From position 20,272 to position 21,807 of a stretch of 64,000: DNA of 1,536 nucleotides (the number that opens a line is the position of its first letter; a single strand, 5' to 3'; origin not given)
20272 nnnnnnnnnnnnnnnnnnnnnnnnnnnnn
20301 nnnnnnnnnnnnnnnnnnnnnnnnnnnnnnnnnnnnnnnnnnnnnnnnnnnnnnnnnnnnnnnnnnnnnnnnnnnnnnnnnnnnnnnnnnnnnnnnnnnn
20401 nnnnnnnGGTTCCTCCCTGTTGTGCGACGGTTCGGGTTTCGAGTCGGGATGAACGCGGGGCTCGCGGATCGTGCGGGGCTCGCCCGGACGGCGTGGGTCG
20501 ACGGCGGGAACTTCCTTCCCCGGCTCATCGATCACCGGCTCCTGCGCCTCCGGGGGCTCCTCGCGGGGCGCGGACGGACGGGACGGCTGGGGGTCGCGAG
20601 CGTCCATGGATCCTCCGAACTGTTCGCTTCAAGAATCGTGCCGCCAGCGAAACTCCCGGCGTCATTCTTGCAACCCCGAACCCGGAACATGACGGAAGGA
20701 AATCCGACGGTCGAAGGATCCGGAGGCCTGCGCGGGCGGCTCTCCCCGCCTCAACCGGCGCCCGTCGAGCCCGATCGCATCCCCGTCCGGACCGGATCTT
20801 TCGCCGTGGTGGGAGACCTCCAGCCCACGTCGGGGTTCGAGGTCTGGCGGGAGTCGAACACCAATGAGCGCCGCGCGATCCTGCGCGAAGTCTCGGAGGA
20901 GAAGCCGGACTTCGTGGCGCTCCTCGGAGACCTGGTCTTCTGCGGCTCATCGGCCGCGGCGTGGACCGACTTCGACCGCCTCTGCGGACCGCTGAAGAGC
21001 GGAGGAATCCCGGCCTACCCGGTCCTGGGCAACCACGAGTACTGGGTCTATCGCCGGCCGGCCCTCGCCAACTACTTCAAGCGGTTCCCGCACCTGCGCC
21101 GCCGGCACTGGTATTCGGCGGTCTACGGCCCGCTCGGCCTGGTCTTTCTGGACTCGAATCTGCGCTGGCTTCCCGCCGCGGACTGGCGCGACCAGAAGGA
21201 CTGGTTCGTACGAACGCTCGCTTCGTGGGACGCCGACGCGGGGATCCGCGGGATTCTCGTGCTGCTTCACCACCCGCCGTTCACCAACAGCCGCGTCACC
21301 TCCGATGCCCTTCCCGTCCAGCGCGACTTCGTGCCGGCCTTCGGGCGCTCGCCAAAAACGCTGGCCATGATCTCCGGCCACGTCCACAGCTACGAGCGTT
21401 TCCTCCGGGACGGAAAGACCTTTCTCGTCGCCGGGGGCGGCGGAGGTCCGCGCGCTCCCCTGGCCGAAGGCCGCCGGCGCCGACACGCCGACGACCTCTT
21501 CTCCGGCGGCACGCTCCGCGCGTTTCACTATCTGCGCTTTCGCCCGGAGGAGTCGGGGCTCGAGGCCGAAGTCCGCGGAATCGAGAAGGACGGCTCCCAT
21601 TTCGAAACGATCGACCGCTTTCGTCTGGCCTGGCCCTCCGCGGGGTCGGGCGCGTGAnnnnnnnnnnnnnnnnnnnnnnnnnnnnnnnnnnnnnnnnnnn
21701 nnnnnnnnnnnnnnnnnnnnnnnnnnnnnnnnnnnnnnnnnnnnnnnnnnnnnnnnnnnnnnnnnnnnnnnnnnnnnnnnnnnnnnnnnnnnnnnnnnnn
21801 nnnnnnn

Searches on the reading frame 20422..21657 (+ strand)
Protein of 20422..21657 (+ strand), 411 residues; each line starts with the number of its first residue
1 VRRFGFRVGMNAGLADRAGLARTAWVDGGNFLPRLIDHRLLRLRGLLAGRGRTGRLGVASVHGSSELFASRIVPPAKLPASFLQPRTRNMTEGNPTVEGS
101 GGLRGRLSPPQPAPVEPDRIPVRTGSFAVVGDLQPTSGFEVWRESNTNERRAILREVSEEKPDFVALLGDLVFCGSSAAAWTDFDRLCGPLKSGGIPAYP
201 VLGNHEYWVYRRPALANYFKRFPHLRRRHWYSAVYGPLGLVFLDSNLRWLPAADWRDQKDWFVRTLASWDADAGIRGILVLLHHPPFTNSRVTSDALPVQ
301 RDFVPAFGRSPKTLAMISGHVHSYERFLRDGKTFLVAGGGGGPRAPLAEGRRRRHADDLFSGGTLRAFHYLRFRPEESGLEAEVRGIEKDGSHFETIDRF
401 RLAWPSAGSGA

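Call 41: search_protein_families(library=pfam, proteins=[window:20422-21657:+], max_evalue=0.0001)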
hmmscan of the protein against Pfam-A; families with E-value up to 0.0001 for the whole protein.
window:20422-21657:+ (411 aa): 1 family
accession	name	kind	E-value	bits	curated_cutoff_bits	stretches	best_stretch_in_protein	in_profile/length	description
PF00149.33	Metallophos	-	7.3e-14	53.1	21.5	1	127-324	3-191/191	Calcineurin-like phosphoesterase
